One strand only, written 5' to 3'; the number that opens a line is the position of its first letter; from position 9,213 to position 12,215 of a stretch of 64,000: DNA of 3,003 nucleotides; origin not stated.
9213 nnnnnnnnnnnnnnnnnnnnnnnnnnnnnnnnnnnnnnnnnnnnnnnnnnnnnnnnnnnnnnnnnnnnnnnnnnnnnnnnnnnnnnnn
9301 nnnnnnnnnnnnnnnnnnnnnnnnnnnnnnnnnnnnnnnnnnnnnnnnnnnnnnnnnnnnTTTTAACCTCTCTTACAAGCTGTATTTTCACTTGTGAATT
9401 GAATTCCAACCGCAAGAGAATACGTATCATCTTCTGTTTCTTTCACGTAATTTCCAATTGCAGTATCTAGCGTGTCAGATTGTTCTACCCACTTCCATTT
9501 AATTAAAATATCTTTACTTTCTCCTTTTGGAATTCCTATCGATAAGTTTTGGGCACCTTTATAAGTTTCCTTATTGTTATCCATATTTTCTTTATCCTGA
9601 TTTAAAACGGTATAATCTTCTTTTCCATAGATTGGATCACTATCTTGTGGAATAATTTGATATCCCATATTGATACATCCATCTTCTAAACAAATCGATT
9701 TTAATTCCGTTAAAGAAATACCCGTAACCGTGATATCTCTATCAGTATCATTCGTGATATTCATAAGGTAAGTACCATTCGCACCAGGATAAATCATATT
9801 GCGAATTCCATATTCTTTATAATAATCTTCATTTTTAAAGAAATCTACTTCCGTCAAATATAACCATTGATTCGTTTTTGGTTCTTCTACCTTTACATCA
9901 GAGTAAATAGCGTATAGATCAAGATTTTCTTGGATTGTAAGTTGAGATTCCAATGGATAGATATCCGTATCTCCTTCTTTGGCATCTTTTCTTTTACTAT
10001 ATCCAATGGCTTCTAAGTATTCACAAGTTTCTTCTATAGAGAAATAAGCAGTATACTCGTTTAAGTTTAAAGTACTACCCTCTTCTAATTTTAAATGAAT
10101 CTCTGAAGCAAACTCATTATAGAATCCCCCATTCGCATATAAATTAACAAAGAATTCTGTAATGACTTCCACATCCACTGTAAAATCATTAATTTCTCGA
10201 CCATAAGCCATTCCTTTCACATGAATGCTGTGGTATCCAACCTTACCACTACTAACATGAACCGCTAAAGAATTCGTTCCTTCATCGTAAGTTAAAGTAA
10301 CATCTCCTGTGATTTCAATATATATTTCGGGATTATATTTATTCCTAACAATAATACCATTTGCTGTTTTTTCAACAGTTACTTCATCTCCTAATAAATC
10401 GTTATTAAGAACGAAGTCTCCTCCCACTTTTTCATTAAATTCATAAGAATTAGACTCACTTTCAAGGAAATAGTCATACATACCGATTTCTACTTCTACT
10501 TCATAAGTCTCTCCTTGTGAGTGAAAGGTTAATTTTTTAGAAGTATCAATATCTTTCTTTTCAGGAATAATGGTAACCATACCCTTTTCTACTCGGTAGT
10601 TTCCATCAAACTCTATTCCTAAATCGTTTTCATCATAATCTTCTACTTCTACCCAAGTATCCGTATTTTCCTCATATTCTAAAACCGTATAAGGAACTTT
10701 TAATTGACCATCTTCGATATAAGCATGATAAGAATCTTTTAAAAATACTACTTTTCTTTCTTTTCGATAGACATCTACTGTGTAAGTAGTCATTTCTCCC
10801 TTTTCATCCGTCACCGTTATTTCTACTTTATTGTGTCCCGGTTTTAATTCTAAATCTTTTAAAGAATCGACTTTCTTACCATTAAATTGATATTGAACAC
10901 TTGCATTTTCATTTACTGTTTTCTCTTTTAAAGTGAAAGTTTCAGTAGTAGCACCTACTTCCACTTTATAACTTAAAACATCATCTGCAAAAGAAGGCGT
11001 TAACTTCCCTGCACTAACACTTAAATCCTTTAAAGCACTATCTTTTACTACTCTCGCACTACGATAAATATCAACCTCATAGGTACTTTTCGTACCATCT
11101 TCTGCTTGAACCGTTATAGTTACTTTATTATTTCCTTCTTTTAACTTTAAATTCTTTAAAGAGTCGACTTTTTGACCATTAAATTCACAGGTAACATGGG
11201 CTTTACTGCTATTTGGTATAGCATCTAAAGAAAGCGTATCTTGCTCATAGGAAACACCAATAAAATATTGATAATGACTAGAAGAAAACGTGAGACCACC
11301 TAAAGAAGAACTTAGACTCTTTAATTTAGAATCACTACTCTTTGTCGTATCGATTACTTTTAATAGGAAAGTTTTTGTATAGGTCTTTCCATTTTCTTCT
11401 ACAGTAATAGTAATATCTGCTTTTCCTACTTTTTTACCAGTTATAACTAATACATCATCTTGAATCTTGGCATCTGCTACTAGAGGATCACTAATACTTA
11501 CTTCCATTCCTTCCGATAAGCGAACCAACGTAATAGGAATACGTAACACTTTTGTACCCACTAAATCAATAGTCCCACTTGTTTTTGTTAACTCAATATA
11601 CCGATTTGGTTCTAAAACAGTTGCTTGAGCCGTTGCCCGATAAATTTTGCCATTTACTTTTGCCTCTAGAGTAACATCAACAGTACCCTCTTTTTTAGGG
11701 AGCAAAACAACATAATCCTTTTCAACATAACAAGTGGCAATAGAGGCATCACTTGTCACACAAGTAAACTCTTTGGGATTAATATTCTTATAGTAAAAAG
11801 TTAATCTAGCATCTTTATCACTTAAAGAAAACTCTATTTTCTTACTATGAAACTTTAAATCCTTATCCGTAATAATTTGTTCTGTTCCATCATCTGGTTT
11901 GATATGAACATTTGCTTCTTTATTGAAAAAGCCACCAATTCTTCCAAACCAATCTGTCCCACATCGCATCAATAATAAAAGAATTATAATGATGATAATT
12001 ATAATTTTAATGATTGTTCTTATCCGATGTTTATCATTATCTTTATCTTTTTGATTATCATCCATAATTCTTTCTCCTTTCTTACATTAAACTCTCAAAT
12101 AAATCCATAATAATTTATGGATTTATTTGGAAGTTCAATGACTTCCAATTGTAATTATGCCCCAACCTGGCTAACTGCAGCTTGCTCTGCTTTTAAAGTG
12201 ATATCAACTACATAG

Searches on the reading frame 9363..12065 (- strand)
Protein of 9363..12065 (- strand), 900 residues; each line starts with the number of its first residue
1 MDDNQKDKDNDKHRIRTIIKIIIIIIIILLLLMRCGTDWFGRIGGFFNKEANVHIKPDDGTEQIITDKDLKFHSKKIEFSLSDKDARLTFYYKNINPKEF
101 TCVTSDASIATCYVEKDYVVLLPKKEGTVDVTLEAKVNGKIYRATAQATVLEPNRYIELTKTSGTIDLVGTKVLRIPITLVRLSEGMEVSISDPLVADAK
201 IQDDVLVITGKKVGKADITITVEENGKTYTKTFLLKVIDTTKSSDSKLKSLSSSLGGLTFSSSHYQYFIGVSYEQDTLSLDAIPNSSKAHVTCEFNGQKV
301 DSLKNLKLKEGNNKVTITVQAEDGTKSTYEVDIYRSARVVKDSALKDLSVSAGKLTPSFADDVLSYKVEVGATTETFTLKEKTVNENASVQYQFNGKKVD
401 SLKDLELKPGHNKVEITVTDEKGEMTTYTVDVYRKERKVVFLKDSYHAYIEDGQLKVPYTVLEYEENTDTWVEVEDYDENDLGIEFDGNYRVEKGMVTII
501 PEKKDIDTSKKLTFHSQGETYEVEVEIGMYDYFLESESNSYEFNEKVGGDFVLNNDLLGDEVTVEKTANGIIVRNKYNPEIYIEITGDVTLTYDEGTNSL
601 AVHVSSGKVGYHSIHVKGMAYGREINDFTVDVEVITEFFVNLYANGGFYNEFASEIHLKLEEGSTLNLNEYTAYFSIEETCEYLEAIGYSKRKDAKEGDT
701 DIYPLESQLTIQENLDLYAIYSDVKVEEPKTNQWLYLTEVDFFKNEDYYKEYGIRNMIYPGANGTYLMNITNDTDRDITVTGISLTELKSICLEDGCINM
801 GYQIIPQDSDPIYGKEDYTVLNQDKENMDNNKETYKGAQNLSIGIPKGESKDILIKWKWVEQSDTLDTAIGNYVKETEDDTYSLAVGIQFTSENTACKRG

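Call 3: search_protein_families(library=pfam, proteins=[window:9363-12065:-], max_evalue=1)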
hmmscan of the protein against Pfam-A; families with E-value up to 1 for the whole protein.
window:9363-12065:- (900 aa): 10 families
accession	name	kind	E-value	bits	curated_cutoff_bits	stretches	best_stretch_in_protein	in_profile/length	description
PF12733.13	Cadherin-like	-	1.1e-26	93.5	24.2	2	250-335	3-88/89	Cadherin-like beta sandwich domain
PF13629.12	T2SS-T3SS_pil_N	-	2.4e-06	27.6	23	1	182-229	16-64/72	Pilus formation protein N terminal region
PF08235.19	LNS2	-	0.00052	19.9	32.3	1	301-335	8-42/226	LNS2 (Lipin/Ned1/Smp2)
PF06832.18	BiPBP_C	-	0.027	14.8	26.8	0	379-427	37-87/90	Penicillin-Binding Protein C-terminus Family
PF09816.14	EAF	-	0.042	14.6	26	1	366-430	1-64/105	RNA polymerase II transcription elongation factor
PF09136.16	Glucodextran_B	-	0.042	14.2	27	2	304-334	50-80/83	Glucodextranase, domain B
PF09829.14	DUF2057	-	0.051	14.2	24.2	1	295-340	13-64/192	Uncharacterized protein conserved in bacteria (DUF2057)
PF02368.24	Big_2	-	0.055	13.9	22.8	1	188-229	37-76/79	Bacterial Ig-like domain (group 2)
PF17963.7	Big_9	-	0.11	13.8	23.6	0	362-432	33-88/89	Bacterial Ig domain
PF15868.10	MBF2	-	0.25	12.2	25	0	409-433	65-89/90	Transcription activator MBF2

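Call 4: search_protein_families(library=ncbifam, proteins=[window:9363-12065:-], max_evalue=1)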
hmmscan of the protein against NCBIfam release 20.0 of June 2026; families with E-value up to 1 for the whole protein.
window:9363-12065:- (900 aa): 2 families
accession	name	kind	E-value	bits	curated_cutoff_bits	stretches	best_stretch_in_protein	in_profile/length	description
NF033510.3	Ca_tandemer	repeat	0.0058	17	50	1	193-232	21-58/96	Ca2+-stabilized repeat-containing adhesin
TIGR04203.1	RPT_S_cricet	repeat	0.38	11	60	0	309-331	8-29/38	TIGR04203-type repeat-containing surface protein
